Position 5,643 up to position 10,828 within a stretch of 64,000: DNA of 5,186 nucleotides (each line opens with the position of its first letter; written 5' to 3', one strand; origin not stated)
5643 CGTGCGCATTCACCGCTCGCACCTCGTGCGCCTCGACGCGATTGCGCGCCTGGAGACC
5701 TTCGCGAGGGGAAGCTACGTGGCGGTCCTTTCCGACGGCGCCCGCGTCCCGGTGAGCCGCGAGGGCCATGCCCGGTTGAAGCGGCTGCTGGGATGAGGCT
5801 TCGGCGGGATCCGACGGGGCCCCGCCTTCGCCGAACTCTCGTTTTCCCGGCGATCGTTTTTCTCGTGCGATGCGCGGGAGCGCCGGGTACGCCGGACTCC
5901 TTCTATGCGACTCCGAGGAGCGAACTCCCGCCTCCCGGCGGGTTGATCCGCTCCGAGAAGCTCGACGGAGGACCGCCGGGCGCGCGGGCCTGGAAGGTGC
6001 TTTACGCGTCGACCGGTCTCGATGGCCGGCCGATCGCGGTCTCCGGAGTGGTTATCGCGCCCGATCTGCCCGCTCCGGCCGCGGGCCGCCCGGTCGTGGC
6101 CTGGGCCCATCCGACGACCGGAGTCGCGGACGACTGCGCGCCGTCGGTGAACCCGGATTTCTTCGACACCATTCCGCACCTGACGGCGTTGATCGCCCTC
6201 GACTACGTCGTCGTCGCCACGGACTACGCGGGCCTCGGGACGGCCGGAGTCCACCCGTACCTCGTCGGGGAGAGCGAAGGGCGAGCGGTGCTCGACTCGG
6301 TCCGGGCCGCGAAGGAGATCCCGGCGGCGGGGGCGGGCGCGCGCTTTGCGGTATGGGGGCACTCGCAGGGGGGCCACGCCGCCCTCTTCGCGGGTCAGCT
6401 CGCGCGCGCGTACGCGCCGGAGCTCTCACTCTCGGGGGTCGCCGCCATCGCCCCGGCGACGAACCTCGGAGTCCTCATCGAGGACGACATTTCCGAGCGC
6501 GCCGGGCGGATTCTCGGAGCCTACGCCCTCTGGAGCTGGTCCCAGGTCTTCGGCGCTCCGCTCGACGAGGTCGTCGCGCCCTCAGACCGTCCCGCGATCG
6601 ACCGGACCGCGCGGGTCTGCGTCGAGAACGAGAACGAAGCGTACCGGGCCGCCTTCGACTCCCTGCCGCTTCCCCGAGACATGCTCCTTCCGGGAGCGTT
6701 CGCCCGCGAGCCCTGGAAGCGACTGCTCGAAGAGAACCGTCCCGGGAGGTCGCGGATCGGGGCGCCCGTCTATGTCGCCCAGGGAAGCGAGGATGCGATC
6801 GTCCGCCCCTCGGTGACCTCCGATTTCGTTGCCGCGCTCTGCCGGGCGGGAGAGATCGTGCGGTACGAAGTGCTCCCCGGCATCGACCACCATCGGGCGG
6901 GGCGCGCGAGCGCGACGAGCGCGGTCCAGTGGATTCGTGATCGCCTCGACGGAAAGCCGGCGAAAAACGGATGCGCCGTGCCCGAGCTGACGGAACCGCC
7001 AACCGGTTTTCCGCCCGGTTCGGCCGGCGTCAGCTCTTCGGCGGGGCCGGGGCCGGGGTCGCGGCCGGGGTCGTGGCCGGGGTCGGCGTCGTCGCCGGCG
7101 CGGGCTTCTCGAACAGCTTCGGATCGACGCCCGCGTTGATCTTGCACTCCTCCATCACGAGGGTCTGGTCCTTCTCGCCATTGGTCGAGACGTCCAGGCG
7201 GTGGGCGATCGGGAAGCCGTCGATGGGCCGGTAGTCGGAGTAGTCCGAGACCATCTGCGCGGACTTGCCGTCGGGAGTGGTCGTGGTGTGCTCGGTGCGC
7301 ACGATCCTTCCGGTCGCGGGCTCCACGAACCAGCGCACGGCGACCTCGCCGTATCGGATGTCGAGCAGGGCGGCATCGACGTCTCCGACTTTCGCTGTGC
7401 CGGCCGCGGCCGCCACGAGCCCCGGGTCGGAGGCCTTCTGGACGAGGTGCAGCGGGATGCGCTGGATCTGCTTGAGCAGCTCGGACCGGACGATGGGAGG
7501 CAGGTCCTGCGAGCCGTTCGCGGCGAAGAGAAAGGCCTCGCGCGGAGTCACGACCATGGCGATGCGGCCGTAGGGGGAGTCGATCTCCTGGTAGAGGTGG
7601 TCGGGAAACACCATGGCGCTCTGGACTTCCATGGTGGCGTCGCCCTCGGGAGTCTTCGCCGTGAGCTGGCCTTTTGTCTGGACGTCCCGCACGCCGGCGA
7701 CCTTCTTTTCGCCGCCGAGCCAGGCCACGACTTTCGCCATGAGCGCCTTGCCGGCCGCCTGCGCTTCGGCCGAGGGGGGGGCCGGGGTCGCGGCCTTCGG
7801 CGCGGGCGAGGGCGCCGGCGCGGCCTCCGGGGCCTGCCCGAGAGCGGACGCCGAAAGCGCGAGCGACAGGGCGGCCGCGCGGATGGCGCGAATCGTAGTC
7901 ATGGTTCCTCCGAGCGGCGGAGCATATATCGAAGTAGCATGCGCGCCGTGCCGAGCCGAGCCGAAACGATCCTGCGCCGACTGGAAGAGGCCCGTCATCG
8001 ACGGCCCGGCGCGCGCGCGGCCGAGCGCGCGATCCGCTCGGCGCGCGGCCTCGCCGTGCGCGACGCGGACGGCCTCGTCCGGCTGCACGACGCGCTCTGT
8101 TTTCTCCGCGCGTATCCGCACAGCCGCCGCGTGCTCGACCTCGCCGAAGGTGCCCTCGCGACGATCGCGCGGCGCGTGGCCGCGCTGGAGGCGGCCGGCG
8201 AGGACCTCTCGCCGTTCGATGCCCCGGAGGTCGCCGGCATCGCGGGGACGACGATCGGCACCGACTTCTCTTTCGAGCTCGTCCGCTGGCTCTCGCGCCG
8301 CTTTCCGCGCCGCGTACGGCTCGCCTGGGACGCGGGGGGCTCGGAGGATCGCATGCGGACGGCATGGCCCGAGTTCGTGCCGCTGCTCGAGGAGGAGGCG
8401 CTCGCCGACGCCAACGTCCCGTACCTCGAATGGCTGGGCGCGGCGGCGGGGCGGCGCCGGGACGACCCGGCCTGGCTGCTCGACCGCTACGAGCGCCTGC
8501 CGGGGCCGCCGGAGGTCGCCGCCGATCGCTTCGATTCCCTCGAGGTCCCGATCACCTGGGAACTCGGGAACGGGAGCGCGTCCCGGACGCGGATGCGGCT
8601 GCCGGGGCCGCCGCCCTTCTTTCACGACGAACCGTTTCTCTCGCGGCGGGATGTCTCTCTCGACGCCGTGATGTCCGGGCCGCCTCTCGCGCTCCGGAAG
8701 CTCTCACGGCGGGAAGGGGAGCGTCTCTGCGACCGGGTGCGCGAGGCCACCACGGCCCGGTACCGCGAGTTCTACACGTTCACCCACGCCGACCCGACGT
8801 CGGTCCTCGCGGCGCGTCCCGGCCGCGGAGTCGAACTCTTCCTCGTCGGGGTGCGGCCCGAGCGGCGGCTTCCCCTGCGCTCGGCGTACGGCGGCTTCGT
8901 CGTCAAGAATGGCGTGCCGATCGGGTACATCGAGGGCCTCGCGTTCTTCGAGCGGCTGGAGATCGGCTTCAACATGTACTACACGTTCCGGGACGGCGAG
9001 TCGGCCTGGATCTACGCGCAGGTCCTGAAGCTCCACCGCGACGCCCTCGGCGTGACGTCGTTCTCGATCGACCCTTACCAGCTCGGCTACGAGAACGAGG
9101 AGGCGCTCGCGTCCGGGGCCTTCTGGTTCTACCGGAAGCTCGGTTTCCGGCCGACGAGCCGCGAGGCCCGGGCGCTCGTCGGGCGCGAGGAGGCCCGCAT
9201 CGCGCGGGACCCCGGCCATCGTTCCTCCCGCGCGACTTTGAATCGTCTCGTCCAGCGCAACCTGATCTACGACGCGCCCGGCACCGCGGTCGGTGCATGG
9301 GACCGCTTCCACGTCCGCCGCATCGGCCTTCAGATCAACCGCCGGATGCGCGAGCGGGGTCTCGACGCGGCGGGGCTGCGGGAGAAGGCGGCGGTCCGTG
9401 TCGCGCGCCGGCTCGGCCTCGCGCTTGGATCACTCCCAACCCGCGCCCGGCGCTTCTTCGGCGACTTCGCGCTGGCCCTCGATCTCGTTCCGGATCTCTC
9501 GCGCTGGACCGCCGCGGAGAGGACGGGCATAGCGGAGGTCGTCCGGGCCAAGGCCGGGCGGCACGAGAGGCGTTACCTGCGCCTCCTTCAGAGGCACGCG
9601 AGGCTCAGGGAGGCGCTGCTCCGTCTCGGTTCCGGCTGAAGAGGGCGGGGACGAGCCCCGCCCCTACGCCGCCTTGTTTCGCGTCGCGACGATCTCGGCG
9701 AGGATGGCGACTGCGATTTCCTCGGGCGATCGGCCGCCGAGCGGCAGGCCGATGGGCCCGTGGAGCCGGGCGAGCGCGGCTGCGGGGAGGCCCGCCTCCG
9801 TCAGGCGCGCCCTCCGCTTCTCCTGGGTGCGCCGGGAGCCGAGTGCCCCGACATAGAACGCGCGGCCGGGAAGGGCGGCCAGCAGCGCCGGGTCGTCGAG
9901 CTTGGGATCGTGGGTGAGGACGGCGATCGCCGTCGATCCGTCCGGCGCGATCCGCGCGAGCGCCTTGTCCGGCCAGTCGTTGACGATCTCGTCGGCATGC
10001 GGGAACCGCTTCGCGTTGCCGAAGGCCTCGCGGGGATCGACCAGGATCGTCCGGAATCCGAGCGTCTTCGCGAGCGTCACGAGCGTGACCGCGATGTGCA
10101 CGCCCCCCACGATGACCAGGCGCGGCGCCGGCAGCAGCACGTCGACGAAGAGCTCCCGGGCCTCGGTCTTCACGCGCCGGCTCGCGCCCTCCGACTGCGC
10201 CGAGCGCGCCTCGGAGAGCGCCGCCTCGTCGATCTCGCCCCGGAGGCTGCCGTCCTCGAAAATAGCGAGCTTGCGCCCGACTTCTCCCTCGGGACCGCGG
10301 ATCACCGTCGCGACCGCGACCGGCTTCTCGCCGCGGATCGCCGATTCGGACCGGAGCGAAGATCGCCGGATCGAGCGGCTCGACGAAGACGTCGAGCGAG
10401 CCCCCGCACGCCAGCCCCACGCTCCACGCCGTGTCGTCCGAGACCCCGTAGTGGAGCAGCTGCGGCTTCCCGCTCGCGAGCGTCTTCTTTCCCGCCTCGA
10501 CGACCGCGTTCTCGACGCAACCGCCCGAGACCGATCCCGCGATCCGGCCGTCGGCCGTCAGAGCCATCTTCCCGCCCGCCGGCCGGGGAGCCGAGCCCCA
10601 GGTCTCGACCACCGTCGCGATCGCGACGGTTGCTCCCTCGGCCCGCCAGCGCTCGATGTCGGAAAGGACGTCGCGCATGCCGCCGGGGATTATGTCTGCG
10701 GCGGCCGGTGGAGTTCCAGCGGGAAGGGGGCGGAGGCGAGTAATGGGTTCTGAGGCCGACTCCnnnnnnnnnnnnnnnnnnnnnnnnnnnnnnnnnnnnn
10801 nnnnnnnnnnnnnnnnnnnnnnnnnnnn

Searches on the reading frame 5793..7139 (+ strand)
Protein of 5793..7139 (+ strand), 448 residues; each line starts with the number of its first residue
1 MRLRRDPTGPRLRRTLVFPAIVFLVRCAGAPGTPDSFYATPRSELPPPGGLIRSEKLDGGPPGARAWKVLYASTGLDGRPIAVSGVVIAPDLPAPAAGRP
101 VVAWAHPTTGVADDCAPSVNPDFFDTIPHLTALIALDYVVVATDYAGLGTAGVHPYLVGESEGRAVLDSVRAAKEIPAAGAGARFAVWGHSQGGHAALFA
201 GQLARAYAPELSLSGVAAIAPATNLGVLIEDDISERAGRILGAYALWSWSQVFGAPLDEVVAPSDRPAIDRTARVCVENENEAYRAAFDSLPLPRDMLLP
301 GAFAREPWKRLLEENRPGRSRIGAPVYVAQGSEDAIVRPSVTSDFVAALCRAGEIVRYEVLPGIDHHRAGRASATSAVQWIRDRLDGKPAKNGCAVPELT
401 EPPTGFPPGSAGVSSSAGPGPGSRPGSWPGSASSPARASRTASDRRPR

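Call 15: search_protein_families(library=pfam, proteins=[window:5793-7139:+], max_evalue=0.001)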
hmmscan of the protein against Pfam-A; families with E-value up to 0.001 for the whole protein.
window:5793-7139:+ (448 aa): 3 families
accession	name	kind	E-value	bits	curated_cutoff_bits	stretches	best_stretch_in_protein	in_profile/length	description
PF03583.20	LIP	-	1.2e-26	94.1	23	1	131-393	20-286/286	Secretory lipase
PF12146.15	Hydrolase_4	-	1.3e-08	34.9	27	1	132-366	26-232/239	Serine aminopeptidase, S33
PF00326.27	Peptidase_S9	-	1.9e-05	24.7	22.6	0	323-384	144-202/213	Prolyl oligopeptidase family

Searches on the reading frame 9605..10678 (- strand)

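Call 15: search_protein_families(library=pfam, proteins=[window:9605-10678:-], max_evalue=0.001)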
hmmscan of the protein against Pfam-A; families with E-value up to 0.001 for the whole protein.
window:9605-10678:- (357 aa): 1 family
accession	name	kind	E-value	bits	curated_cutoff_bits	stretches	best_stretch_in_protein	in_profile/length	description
PF02625.21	XdhC_CoxI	-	8e-27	93.4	24.3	1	11-78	1-68/68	XdhC and CoxI family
